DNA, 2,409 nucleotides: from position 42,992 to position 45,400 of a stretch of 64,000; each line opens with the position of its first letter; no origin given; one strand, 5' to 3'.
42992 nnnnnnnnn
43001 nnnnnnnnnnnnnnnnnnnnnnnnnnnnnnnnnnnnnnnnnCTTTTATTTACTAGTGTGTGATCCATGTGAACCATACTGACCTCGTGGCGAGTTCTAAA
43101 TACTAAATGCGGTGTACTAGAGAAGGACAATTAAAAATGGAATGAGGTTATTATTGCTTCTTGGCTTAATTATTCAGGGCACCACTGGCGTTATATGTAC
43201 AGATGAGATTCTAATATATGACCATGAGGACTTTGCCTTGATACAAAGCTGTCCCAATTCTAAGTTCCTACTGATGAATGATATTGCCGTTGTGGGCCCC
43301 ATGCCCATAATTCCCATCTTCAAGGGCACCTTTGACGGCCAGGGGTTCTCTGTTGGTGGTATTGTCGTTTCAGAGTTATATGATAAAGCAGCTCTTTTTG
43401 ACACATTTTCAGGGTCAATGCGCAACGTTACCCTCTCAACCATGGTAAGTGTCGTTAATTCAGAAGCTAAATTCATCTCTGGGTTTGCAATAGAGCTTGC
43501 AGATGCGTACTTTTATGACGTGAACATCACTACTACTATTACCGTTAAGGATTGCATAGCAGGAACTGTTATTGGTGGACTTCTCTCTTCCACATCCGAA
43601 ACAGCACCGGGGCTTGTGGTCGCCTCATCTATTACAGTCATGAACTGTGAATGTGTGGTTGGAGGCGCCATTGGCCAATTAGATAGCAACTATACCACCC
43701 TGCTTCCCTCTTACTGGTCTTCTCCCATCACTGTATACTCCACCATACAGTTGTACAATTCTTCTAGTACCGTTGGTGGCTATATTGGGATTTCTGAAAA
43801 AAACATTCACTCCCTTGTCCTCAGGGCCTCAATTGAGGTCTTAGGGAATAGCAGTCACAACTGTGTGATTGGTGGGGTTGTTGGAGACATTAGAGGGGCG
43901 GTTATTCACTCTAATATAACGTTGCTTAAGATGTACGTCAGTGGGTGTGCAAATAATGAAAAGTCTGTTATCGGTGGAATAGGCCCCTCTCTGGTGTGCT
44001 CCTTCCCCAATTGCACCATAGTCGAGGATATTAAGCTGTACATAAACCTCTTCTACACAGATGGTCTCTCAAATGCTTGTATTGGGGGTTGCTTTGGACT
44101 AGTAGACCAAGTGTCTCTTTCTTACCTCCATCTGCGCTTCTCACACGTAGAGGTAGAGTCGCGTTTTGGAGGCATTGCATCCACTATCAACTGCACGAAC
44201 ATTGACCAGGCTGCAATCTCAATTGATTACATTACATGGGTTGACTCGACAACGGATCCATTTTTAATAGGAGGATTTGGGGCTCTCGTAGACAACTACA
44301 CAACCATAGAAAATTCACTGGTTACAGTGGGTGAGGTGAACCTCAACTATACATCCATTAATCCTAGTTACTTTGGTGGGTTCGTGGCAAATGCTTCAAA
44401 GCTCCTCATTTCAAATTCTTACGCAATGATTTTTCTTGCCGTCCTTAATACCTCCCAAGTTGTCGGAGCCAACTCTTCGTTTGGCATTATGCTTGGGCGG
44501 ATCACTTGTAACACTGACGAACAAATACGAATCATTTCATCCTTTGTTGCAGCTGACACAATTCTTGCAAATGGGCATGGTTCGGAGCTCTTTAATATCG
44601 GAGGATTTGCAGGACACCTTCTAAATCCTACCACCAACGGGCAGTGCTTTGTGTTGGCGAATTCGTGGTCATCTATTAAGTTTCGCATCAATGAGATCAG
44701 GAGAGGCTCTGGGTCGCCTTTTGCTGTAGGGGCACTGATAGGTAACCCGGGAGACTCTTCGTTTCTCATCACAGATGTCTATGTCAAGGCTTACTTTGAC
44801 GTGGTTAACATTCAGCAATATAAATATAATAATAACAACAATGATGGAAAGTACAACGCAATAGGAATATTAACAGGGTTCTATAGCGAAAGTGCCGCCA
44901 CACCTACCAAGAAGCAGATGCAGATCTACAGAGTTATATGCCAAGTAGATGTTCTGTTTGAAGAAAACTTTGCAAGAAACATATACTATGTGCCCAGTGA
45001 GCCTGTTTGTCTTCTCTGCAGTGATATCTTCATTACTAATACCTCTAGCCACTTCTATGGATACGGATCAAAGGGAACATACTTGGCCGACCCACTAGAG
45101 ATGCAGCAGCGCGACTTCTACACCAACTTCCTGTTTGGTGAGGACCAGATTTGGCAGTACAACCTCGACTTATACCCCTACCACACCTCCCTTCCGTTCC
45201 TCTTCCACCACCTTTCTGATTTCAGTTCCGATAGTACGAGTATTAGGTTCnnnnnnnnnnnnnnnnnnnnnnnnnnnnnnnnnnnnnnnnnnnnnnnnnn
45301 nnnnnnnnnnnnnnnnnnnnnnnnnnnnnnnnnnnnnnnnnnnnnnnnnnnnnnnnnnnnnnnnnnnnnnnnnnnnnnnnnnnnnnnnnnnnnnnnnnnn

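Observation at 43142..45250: N-terminal GG-motif repeat domain of about 700 aa (Pmp/beta-solenoid-like) fused to an HCMP module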

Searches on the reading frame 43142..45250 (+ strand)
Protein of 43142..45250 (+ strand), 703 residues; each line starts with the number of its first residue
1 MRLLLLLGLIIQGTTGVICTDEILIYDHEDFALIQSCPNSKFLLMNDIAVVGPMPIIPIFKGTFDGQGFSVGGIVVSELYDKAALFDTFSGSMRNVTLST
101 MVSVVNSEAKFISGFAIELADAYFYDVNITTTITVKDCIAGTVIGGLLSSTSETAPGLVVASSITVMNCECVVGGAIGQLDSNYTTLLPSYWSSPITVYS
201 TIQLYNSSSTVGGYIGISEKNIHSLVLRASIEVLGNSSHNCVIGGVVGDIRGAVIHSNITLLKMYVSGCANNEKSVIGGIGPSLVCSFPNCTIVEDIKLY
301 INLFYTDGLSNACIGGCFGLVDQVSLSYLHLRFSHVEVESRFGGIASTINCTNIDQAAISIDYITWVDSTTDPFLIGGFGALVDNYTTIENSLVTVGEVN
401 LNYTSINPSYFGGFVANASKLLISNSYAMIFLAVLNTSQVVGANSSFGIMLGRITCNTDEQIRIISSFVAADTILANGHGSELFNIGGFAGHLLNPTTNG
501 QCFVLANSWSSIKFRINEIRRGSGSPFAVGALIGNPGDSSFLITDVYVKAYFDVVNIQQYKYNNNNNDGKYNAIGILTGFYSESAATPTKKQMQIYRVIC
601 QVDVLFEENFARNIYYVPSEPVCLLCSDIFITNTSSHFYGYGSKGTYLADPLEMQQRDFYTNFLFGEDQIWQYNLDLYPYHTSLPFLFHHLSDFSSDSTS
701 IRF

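Call 3: search_protein_families(library=pfam, proteins=[window:43142-45250:+], max_evalue=10)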
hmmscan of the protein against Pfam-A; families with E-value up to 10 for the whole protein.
window:43142-45250:+ (703 aa): 3 families
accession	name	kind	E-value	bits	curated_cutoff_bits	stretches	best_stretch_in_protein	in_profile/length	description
PF10806.13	SAM35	-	0.2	12.4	22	1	548-626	7-80/125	SAM35, subunit of SAM coomplex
PF17166.9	DUF5126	-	0.22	11.9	27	1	334-389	10-57/104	Domain of unknown function (DUF5126)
PF20897.3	DUF6846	-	0.25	12.5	27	1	208-269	7-68/93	Domain of unknown function (DUF6846)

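Call 4: search_solved_structures(query=window:43142-45250:+, max_evalue=10)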
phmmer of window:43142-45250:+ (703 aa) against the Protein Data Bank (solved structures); distinct sequences matched with E-value up to 10: 0.

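Call 6: find_homologous_proteins(query=window:43142-45250:+, max_evalue=0.001)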
Query window:43142-45250:+ (703 aa): 4 proteins with E <= 0.001 among 8000 candidates.
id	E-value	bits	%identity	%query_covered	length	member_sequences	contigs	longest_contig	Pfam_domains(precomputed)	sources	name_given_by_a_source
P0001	0.0e+0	1557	99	100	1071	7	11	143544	-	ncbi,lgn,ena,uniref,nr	ncbi:Variant-specific surface protein [Giardia duodenalis]|uniref:Variant-specific surface protein n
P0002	0.0e+0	1387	86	100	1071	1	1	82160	-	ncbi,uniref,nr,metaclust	ncbi:VSP, putative [Giardia lamblia P15]|uniref:VSP, putative n=1 Tax=Giardia intestinalis (strain P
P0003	0.0e+0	1167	74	99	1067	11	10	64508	-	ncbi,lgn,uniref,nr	ncbi:Variant-specific surface protein [Giardia duodenalis assemblage B]|uniref:Variant-specific surf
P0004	0.0e+0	1102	68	100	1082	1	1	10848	-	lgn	-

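Call 20: predict_structure(alignment_id=A1)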
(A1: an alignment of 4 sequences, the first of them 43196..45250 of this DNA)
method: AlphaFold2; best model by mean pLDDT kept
length: 685 residues; sequences in the alignment: 4
mean_pLDDT: 56.0   pTM: 0.61
mean pLDDT of the five models: 56.0, 54.4, 53.8, 53.5, 50.2
residues with pLDDT >= 90: 0; 70-90: 185; 50-70: 244; < 50: 256
segments of 3 or more residues with pLDDT < 50: 1-74, 159-172, 422-427, 462-470, 472-480, 504-508, 516-520, 541-573, 590-685
pLDDT, mean of each block of 10 residues (from residue 1): 40 42 35 31 34 37 35 53 70 61 60 80 69 57 84 64 39 62 81 55 69 81 66 66 81 80 61 60 78 70 70 80 62 73 76 54 63 78 63 60 75 69 50 61 68 67 47 47 66 67 50 48 64 62 42 43 40 53 58 41 41 39 22 24 24 24 25 26 27
secondary structure, 60 per line:
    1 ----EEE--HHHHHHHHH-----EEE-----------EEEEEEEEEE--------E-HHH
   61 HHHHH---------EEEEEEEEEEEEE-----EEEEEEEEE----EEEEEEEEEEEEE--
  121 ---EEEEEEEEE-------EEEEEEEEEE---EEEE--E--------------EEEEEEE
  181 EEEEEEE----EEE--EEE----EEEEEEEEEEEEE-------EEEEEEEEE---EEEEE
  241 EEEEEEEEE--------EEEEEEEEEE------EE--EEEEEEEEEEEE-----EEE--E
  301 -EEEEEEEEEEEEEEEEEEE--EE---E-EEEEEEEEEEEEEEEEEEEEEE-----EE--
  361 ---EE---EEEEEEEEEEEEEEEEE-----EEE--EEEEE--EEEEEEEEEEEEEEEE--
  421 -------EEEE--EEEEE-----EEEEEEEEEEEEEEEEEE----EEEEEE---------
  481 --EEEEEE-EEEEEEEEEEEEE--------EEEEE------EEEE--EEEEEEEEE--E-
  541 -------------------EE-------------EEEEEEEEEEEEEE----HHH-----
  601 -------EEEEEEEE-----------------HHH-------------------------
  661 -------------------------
elements in order (helices of 4 or more, strands of 3 or more residues): E5-7 H10-18 E24-26 E38-47 H58-65 E75-87 E93-101 E106-118 E124-132 E140-149 E153-156 E174-187 E192-194 E197-199 E204-216 E224-232 E236-249 E258-267 E278-289 E295-297 E302-320 E330-351 E369-385 E391-393 E396-400 E403-418 E428-431 E434-438 E444-461 E466-471 E483-488 E490-502 E511-515 E522-525 E528-536 E575-588 E608-615

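Call 22: search_protein_representatives(alignment_id=A1)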
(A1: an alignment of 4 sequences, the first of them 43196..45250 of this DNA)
Query: 4 sequences, 688 profile positions. Proteins with E-value up to 0.001 (for the whole library): 32; up to 1e-10: 7; up to 1e-30: 1. The best 32 are listed.
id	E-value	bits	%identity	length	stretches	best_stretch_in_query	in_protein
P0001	0.0e+00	1455.7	-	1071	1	1-688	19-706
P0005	1.6e-28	116.1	-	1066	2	1-499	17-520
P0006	2.4e-16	75.9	-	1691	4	7-71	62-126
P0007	9.6e-15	70.6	-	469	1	5-426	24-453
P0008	5.7e-14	68.1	-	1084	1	9-498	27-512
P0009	3.6e-12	62.1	-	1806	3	2-537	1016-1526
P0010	5.7e-11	58.2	-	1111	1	8-618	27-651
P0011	2.1e-08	49.6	-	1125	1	10-397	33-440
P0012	6.0e-08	48.2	-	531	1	6-132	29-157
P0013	2.2e-07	46.3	-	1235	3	8-81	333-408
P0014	3.6e-07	45.6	-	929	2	3-59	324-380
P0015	2.9e-06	42.6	-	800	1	6-235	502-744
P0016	8.9e-06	41.0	-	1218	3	7-84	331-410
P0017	1.4e-05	40.3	-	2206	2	8-91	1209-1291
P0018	2.6e-05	39.5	-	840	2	7-248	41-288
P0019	4.9e-05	38.5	-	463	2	3-116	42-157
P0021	5.9e-05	38.3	-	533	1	3-88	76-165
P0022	1.0e-04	37.5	-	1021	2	9-97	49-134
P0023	1.4e-04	37.0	-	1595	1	24-266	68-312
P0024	2.0e-04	36.5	-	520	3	2-84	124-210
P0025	2.3e-04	36.3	-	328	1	3-231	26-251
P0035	7.0e-04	34.7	-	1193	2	1-96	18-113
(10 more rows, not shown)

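Call 27: search_protein_families(library=pfam, proteins=[P0005, P0006, P0007, P0008, P0009, P0010, P0011, P0012], max_evalue=0.01)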
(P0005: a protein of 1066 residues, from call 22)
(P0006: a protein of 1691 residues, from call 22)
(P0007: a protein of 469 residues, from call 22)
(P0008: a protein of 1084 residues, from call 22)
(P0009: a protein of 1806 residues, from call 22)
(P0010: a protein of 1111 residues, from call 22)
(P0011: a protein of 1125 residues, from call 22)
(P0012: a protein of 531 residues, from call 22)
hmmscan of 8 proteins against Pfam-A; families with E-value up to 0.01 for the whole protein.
P0005 (1066 aa): 0 families

P0006 (1691 aa): 3 families
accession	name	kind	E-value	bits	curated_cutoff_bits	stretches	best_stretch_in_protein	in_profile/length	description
PF16640.11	Big_3_5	-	1e-21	77.7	35.5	2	1470-1558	3-88/88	Bacterial Ig-like domain (group 3)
PF18981.6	InlK_D3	-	3e-16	59.7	25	2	1307-1379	1-75/75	Internalin K domain (D3/D4)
PF21226.3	MalQ_N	-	0.0015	19.2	24.1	0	1606-1674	13-81/91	MalQ N-terminal beta sandwich domain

P0007 (469 aa): 0 families

P0008 (1084 aa): 0 families

P0009 (1806 aa): 1 family
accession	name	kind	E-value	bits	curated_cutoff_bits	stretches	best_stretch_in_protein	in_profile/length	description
PF05342.19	Peptidase_M26_N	-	0.007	16.1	27.7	0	77-125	204-250/250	M26 IgA1-specific Metallo-endopeptidase N-terminal region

P0010 (1111 aa): 0 families

P0011 (1125 aa): 0 families

P0012 (531 aa): 2 families
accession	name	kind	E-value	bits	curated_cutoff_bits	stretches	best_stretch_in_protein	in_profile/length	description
PF00395.25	SLH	-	5.8e-34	116.3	20.8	3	409-449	2-42/44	S-layer homology domain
PF07581.17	Glug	-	0.00014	22.5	20.5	0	190-206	4-21/28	The GLUG motif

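Call 28: list_cluster_members(proteins=[P0005, P0007, P0008, P0009, P0010, P0011, P0006, P0012, P0004, P0015])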
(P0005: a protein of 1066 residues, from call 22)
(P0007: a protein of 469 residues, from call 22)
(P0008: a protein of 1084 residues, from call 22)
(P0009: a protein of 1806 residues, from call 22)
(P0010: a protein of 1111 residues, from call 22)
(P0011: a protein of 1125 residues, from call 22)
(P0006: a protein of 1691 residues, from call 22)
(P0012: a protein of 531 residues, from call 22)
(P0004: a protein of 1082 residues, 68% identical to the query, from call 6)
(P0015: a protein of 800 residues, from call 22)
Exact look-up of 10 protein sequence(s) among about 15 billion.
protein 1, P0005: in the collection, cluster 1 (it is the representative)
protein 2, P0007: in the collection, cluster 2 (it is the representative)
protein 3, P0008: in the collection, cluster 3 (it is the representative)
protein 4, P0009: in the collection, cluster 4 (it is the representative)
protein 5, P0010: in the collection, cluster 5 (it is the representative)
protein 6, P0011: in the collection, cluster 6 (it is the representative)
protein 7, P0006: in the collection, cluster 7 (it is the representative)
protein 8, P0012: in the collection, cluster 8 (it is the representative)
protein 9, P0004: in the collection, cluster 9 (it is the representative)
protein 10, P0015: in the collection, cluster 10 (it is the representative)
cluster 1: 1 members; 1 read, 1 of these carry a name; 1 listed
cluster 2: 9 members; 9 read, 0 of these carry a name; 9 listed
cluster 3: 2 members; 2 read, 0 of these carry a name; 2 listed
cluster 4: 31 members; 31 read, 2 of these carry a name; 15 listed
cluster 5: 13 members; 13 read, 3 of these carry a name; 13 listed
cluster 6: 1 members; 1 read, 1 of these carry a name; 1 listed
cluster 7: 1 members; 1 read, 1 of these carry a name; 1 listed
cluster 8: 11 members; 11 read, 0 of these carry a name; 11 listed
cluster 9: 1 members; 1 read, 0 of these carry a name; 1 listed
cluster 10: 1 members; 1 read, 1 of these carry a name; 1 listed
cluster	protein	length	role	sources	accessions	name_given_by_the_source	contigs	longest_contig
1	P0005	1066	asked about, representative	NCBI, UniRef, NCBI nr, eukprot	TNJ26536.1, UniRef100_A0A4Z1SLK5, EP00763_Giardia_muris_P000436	High cysteine membrane protein [Giardia muris] | High cysteine membrane protein n=1 Tax=Giardia muris TaxID=5742 RepID=A0A4Z1SLK5_GIAMU | TNJ26536.1 High cysteine membrane protein [Giardia muris]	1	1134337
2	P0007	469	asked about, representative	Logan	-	-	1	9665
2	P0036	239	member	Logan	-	-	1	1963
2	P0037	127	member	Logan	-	-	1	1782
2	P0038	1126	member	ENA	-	-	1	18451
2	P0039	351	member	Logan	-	-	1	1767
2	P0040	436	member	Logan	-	-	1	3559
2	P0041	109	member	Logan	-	-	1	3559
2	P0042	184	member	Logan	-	-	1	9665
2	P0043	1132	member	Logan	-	-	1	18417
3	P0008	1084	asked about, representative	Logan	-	-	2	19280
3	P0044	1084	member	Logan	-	-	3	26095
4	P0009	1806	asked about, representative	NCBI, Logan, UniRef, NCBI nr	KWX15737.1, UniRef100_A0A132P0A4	CXC-rich/ GLUG motif protein [Giardia duodenalis assemblage B] | CXC-rich/ GLUG motif protein n=1 Tax=Giardia duodenalis assemblage B TaxID=1394984 ... | CXC-rich/ GLUG motif protein [Giardia intestinalis assemblage B]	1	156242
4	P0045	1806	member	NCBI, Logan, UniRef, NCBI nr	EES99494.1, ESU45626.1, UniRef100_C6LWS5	Putative GLUG motif protein [Giardia duodenalis] | CXC-rich protein n=2 Tax=Giardia intestinalis TaxID=5741 RepID=C6LWS5_GIAIB | CXC-rich protein [Giardia intestinalis ATCC 50581]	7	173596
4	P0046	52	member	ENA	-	-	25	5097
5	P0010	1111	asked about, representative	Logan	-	-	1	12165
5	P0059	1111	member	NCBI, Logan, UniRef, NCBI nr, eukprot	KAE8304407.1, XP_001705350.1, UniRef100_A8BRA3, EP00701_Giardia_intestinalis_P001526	High cysteine membrane protein [Giardia duodenalis] | High cysteine membrane protein n=1 Tax=Giardia intestinalis (strain ATCC 50803 / WB clone ... | High cysteine membrane protein [Giardia intestinalis]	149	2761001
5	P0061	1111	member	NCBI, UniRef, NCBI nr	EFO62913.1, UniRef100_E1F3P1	VSP, putative [Giardia lamblia P15] | VSP, putative n=1 Tax=Giardia intestinalis (strain P15) TaxID=658858 RepID=E1F3P1_GIAIA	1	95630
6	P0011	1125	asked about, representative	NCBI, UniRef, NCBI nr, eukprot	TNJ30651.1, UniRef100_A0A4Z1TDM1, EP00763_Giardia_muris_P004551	High cysteine membrane protein [Giardia muris] | High cysteine membrane protein n=1 Tax=Giardia muris TaxID=5742 RepID=A0A4Z1TDM1_GIAMU | TNJ30651.1 High cysteine membrane protein [Giardia muris]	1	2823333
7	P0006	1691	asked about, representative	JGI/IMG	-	hypothetical protein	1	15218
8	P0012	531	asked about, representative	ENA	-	-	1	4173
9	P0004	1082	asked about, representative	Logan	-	-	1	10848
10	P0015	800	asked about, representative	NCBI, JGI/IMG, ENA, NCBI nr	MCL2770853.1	MAG: S8 family serine peptidase [Firmicutes bacterium] | S8 family serine peptidase [Bacillota bacterium]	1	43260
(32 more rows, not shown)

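Call 29: list_cluster_members(proteins=[P0001, P0002, P0003, P0038, P0043, P0013, P0014, P0017, P0018, P0023])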
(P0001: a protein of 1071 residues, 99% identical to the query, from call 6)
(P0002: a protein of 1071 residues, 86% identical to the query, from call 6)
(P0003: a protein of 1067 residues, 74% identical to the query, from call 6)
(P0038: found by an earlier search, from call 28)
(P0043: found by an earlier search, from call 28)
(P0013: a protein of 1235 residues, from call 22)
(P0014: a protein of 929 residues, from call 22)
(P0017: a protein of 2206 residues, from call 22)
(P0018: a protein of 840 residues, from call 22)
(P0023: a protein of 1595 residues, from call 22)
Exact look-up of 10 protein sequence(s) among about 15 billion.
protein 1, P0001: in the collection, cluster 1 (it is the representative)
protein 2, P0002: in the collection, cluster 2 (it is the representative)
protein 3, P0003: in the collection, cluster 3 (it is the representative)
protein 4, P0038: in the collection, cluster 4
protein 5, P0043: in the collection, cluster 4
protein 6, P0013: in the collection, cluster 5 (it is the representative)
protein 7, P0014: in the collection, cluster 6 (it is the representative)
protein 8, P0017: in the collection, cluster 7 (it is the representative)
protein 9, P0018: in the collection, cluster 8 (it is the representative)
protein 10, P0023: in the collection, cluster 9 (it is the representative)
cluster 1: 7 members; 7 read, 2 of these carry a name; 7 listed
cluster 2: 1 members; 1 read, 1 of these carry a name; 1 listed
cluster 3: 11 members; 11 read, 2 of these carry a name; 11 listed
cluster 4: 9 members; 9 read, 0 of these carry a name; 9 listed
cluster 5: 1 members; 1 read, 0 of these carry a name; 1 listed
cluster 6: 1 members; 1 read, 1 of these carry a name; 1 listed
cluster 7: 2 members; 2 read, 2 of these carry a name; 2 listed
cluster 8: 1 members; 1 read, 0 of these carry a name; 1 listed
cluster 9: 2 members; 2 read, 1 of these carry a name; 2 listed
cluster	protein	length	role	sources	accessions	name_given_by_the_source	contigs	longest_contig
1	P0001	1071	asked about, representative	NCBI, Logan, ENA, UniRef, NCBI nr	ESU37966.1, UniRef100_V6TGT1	Variant-specific surface protein [Giardia duodenalis] | Variant-specific surface protein n=1 Tax=Giardia intestinalis TaxID=5741 ... | Variant-specific surface protein [Giardia intestinalis]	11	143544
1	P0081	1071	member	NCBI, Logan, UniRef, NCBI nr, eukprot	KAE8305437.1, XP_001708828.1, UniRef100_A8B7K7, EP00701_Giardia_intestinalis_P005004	High cysteine membrane protein [Giardia duodenalis] | High cysteine membrane protein n=1 Tax=Giardia intestinalis (strain ATCC 50803 / WB clone ... | High cysteine membrane protein [Giardia intestinalis]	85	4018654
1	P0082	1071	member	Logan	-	-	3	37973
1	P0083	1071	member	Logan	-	-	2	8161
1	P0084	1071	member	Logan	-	-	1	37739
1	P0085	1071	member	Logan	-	-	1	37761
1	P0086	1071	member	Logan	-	-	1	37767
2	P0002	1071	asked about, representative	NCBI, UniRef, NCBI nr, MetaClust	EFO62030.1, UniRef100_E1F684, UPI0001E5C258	VSP, putative [Giardia lamblia P15] | VSP, putative n=1 Tax=Giardia intestinalis (strain P15) TaxID=658858 RepID=E1F684_GIAIA | status=active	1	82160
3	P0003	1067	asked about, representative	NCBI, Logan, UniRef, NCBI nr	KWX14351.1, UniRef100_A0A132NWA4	Variant-specific surface protein [Giardia duodenalis assemblage B] | Variant-specific surface protein n=1 Tax=Giardia duodenalis assemblage B TaxID=1394984 ... | Variant-specific surface protein [Giardia intestinalis assemblage B]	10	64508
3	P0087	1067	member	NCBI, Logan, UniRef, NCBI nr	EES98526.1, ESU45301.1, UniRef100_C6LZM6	Variant-specific surface protein [Giardia duodenalis] | VSP, putative n=2 Tax=Giardia intestinalis TaxID=5741 RepID=C6LZM6_GIAIB | VSP, putative [Giardia intestinalis ATCC 50581]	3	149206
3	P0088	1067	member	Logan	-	-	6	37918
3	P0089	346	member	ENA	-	-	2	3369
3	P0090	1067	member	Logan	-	-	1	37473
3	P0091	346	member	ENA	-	-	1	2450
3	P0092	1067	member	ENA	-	-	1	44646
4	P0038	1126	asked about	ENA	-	-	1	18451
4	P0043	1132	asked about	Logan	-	-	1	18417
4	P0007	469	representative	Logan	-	-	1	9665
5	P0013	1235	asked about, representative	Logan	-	-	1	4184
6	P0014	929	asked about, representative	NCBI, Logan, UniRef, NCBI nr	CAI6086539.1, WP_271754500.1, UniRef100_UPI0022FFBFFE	phosphodiester glycosidase family protein [Cohnella sp. JJ-181] | phosphodiester glycosidase family protein n=1 Tax=Cohnella rhizoplanae TaxID=2974897 ...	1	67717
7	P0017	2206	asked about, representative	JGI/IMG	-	hypothetical protein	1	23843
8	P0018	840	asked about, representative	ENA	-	-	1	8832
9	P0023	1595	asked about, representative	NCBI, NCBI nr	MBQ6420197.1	MAG: hypothetical protein IJK02_03905 [Clostridia bacterium] | hypothetical protein [Clostridia bacterium]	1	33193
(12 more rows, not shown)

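Call 30: search_protein_families(library=pfam, proteins=[P0013, P0014, P0015, P0016, P0018, P0019, P0021, P0022, P0024, P0025], max_evalue=0.01)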
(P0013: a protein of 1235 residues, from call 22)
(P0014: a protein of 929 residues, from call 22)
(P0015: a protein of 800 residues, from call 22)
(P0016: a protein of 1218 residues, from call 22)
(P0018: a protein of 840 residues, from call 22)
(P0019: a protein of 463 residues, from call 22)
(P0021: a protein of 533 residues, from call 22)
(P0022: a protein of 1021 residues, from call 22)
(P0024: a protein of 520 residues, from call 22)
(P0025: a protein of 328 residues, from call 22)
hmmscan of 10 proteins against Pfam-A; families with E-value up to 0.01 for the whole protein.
P0013 (1235 aa): 2 families
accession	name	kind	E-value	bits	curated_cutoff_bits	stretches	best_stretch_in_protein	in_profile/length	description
PF09992.14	NAGPA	-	2.7e-32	112.8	25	1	1031-1231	2-168/169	Phosphodiester glycosidase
PF07581.17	Glug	-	0.0018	19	20.5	0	425-445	7-27/28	The GLUG motif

P0014 (929 aa): 2 families
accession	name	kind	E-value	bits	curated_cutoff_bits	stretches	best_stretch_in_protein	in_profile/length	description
PF09992.14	NAGPA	-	2.3e-32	113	25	1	715-904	2-156/169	Phosphodiester glycosidase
PF13517.12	FG-GAP_3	-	0.00061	20.8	26.9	0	36-82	11-56/61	FG-GAP-like repeat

P0015 (800 aa): 2 families
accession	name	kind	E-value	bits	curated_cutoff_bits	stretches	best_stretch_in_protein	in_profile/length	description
PF00082.27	Peptidase_S8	-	7e-42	144.1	21.8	1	209-469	2-274/288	Subtilase family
PF05342.19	Peptidase_M26_N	-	0.0085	15.8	27.7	0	567-619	203-249/250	M26 IgA1-specific Metallo-endopeptidase N-terminal region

P0016 (1218 aa): 1 family
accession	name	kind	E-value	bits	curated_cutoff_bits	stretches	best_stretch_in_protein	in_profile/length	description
PF09992.14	NAGPA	-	1.8e-34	119.8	25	1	1005-1213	2-168/169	Phosphodiester glycosidase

P0018 (840 aa): 2 families
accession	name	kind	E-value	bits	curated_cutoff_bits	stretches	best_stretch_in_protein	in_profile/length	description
PF07581.17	Glug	-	4.1e-09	36.7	20.5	1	469-498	1-28/28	The GLUG motif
PF00404.24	Dockerin_1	-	8.3e-05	23.1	22.9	1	784-827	1-51/57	Dockerin type I domain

P0019 (463 aa): 2 families
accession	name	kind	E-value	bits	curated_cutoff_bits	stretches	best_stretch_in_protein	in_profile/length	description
PF07581.17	Glug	-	7.7e-09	35.8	20.5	0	225-245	3-24/28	The GLUG motif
PF05342.19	Peptidase_M26_N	-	0.00034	20.3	27.7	0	109-151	204-247/250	M26 IgA1-specific Metallo-endopeptidase N-terminal region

P0021 (533 aa): 4 families
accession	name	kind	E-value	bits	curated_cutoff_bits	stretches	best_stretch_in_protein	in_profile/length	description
PF09479.16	Flg_new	-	3.9e-09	36.9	27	1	432-498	1-65/65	Listeria-Bacteroides repeat domain (List_Bact_rpt)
PF13517.12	FG-GAP_3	-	0.0016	19.4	26.9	1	486-519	34-60/61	FG-GAP-like repeat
PF07581.17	Glug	-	0.0027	18.4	20.5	0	209-230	5-28/28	The GLUG motif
PF01839.29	FG-GAP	-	0.0067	16.7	22.1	0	507-519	7-19/37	FG-GAP repeat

P0022 (1021 aa): 4 families
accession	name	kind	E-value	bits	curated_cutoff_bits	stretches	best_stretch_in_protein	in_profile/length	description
PF13306.12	LRR_5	-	1.8e-23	83.2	27.7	1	905-1003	21-114/127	BspA type Leucine rich repeat region (6 copies)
PF07581.17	Glug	-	6.9e-14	51.6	20.5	2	460-477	5-24/28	The GLUG motif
PF02368.24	Big_2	-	7.2e-10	39.1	22.8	1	613-692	3-79/79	Bacterial Ig-like domain (group 2)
PF13855.12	LRR_8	-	0.00038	20.6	27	0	905-947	12-55/61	Leucine rich repeat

P0024 (520 aa): 1 family
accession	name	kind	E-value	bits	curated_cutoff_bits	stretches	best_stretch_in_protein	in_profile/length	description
PF05342.19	Peptidase_M26_N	-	2.9e-07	30.4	27.7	1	136-245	148-248/250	M26 IgA1-specific Metallo-endopeptidase N-terminal region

P0025 (328 aa): 2 families
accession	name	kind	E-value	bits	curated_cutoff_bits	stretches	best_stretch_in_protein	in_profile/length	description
PF05342.19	Peptidase_M26_N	-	7.6e-08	32.3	27.7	1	37-137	148-249/250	M26 IgA1-specific Metallo-endopeptidase N-terminal region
PF07581.17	Glug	-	5.2e-05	23.8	20.5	0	213-235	5-27/28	The GLUG motif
